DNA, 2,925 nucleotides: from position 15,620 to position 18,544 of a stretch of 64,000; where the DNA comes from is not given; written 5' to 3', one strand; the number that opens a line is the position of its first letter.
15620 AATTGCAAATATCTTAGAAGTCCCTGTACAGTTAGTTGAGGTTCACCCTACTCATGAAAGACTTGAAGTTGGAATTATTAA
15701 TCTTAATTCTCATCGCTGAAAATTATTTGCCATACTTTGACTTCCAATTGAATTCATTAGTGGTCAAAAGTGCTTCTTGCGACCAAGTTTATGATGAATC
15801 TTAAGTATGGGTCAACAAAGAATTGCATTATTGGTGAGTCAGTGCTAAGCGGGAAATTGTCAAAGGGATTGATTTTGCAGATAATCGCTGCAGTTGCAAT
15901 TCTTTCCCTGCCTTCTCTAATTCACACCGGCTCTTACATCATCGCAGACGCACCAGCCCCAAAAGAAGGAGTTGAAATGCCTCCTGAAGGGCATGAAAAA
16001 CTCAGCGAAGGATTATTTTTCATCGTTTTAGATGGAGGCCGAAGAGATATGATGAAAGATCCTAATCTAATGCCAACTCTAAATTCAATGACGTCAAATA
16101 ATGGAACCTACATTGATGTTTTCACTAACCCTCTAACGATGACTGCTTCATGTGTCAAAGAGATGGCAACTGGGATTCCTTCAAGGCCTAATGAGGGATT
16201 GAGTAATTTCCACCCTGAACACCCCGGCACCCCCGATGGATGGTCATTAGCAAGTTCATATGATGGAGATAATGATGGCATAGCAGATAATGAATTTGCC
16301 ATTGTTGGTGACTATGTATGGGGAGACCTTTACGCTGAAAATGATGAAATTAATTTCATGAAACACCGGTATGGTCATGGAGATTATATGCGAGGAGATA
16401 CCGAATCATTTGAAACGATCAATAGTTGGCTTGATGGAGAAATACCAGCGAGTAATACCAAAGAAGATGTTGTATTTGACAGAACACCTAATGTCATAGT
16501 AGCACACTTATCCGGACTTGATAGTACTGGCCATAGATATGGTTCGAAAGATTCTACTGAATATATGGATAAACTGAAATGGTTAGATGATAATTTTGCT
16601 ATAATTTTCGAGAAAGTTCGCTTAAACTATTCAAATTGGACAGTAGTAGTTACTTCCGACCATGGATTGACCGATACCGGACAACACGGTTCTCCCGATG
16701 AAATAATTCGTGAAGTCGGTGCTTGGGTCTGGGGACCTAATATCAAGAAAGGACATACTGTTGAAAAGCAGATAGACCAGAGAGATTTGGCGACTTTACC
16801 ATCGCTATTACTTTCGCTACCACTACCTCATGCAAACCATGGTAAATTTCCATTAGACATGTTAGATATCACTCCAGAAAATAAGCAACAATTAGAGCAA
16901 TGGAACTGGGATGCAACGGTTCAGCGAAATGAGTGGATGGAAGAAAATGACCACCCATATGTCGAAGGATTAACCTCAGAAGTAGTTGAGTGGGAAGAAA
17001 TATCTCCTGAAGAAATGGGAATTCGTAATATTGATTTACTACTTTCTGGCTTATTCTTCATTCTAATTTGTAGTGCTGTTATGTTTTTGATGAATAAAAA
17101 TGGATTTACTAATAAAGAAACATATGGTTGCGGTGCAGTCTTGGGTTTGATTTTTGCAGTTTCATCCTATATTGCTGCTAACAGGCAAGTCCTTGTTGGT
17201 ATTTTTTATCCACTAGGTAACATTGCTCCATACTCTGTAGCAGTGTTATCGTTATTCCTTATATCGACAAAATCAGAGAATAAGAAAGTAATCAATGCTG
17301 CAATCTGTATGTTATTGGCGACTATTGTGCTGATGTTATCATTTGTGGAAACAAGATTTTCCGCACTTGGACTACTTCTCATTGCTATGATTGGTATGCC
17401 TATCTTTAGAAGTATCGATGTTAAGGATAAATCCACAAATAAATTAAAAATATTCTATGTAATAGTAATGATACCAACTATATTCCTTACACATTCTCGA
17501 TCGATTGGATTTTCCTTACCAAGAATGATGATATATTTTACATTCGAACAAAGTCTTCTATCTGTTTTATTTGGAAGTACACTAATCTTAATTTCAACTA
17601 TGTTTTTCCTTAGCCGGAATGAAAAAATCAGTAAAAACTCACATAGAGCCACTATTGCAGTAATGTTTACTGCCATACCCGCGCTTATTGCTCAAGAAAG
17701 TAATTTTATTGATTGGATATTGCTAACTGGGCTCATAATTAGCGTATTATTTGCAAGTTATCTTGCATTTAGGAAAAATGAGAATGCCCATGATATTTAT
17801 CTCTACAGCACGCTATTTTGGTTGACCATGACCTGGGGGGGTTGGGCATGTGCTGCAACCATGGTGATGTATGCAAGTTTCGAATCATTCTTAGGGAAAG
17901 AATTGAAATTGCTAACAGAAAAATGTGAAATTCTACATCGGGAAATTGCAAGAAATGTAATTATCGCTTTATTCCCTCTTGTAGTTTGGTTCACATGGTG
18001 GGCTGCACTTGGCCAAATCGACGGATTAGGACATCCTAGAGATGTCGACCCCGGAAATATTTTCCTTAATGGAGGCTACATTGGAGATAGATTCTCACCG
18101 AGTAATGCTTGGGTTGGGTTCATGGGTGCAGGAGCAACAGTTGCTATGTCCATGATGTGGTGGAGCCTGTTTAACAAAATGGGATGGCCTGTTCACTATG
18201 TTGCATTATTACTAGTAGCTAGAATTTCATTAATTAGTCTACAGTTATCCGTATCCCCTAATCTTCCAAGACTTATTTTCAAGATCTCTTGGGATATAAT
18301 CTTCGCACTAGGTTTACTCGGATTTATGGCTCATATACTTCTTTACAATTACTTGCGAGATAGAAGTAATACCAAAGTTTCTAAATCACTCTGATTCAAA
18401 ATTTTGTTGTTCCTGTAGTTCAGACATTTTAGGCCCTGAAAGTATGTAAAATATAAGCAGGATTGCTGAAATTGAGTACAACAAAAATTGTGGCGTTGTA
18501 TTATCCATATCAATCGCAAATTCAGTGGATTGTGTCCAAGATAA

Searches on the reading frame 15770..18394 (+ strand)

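Call 38: search_protein_families(library=pfam, proteins=[window:15770-18394:+], max_evalue=0.00001)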
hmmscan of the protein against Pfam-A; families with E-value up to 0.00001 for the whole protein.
window:15770-18394:+ (874 aa): 1 family
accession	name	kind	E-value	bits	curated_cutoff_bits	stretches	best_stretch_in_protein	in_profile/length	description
PF01663.27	Phosphodiest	-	3.1e-13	50.5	23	1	83-321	2-241/342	Type I phosphodiesterase / nucleotide pyrophosphatase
